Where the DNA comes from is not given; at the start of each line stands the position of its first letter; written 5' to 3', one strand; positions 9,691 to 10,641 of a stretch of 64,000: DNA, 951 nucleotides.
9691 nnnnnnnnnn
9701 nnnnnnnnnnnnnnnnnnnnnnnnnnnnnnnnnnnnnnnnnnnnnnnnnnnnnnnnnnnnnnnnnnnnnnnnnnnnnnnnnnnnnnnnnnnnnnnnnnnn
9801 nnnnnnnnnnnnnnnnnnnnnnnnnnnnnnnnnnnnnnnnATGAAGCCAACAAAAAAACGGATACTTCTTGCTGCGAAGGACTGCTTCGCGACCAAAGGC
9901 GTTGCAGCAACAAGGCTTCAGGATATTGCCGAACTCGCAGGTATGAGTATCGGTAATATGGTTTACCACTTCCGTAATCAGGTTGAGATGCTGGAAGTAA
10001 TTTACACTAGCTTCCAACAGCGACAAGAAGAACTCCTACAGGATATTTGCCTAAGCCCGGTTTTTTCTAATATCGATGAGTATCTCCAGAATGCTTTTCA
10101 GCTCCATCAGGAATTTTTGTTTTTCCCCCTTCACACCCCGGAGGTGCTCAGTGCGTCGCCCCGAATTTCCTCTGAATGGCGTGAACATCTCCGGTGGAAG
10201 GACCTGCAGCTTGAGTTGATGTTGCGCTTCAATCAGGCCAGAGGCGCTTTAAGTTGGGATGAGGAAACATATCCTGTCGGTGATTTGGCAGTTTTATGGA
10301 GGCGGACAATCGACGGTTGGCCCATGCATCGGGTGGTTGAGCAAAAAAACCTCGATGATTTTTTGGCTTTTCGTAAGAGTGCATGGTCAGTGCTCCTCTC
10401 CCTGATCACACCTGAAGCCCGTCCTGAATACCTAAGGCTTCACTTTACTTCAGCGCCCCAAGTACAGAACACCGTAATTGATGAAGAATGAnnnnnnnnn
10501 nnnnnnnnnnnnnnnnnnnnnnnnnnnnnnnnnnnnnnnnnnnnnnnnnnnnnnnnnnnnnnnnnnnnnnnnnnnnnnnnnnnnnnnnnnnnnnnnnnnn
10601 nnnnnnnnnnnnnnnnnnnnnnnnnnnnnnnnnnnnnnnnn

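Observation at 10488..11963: [NiFe]-hydrogenase large-subunit homologue that has lost its Ni-Fe cysteine ligands, with no small subunit, coupled to the cox-cluster TetR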

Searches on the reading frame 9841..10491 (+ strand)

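Call 3: search_protein_families(library=pfam, proteins=[window:9841-10491:+], max_evalue=0.01)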
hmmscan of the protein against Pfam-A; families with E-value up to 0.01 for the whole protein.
window:9841-10491:+ (216 aa): 2 families
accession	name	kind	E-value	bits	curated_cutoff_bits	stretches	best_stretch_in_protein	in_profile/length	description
PF00440.29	TetR_N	-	3.1e-09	36.9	24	1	8-52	1-45/47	Bacterial regulatory proteins, tetR family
PF13972.11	TetR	-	0.00016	22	25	1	58-195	2-142/144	Bacterial transcriptional repressor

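Call 4: search_protein_families(library=ncbifam, proteins=[window:9841-10491:+], max_evalue=0.01)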
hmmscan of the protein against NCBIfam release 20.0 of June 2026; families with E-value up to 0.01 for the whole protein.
window:9841-10491:+ (216 aa): 13 families
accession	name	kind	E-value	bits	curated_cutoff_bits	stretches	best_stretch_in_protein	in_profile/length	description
NF051852.1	efflux_TF_MtrR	exception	2.9e-10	40.3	280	1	4-68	11-75/205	multidrug efflux system transcriptional repressor MtrR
NF007949.0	PRK10668.1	equivalog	4.4e-10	39.4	271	1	3-65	11-73/216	multidrug efflux transporter transcriptional repressor AcrR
NF041196.1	ScbR_bind_reg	equivalog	1.3e-09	38.5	150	1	4-113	7-110/191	ScbR family autoregulator-binding transcription factor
NF007430.0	PRK09975.1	equivalog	7.2e-08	31.8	274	1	4-69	12-76/220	acrEF/envCD operon transcriptional regulator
NF037937.1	septum_RefZ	equivalog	2.1e-07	31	180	1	5-68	1-64/195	forespore capture DNA-binding protein RefZ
TIGR03613.1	RutR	equivalog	4.2e-06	26.8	368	1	4-49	9-54/202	pyrimidine utilization regulatory protein R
NF011584.0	PRK15008.1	equivalog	5.2e-06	26.4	230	1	4-49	19-63/212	HTH-type transcriptional regulator RutR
NF053516.1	TranRepPrsAVib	equivalog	1.7e-05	24.7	300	1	3-58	6-61/208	TetR family transcriptional repressor PsrA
TIGR02366.1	DHAK_reg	equivalog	0.00042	20.4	129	1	4-86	4-87/176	dihydroxyacetone kinase transcriptional activator DhaS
NF050111.1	TransRegSACE7040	equivalog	0.00071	19.5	250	1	6-61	4-59/186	SACE_7040 family transcriptional regulator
TIGR03384.1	betaine_BetI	equivalog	0.0013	18.5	201.3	1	5-53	9-58/189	choline-binding transcriptional repressor BetI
NF053731.1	TransRegFasRMycb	equivalog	0.0016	18.3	330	1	5-58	13-66/199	HTH-type transcriptional activator FasR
NF000040.3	Tn10_TetC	equivalog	0.0042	17.3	425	0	2-56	12-66/197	tetracyline resistance-associated transcriptional repressor TetC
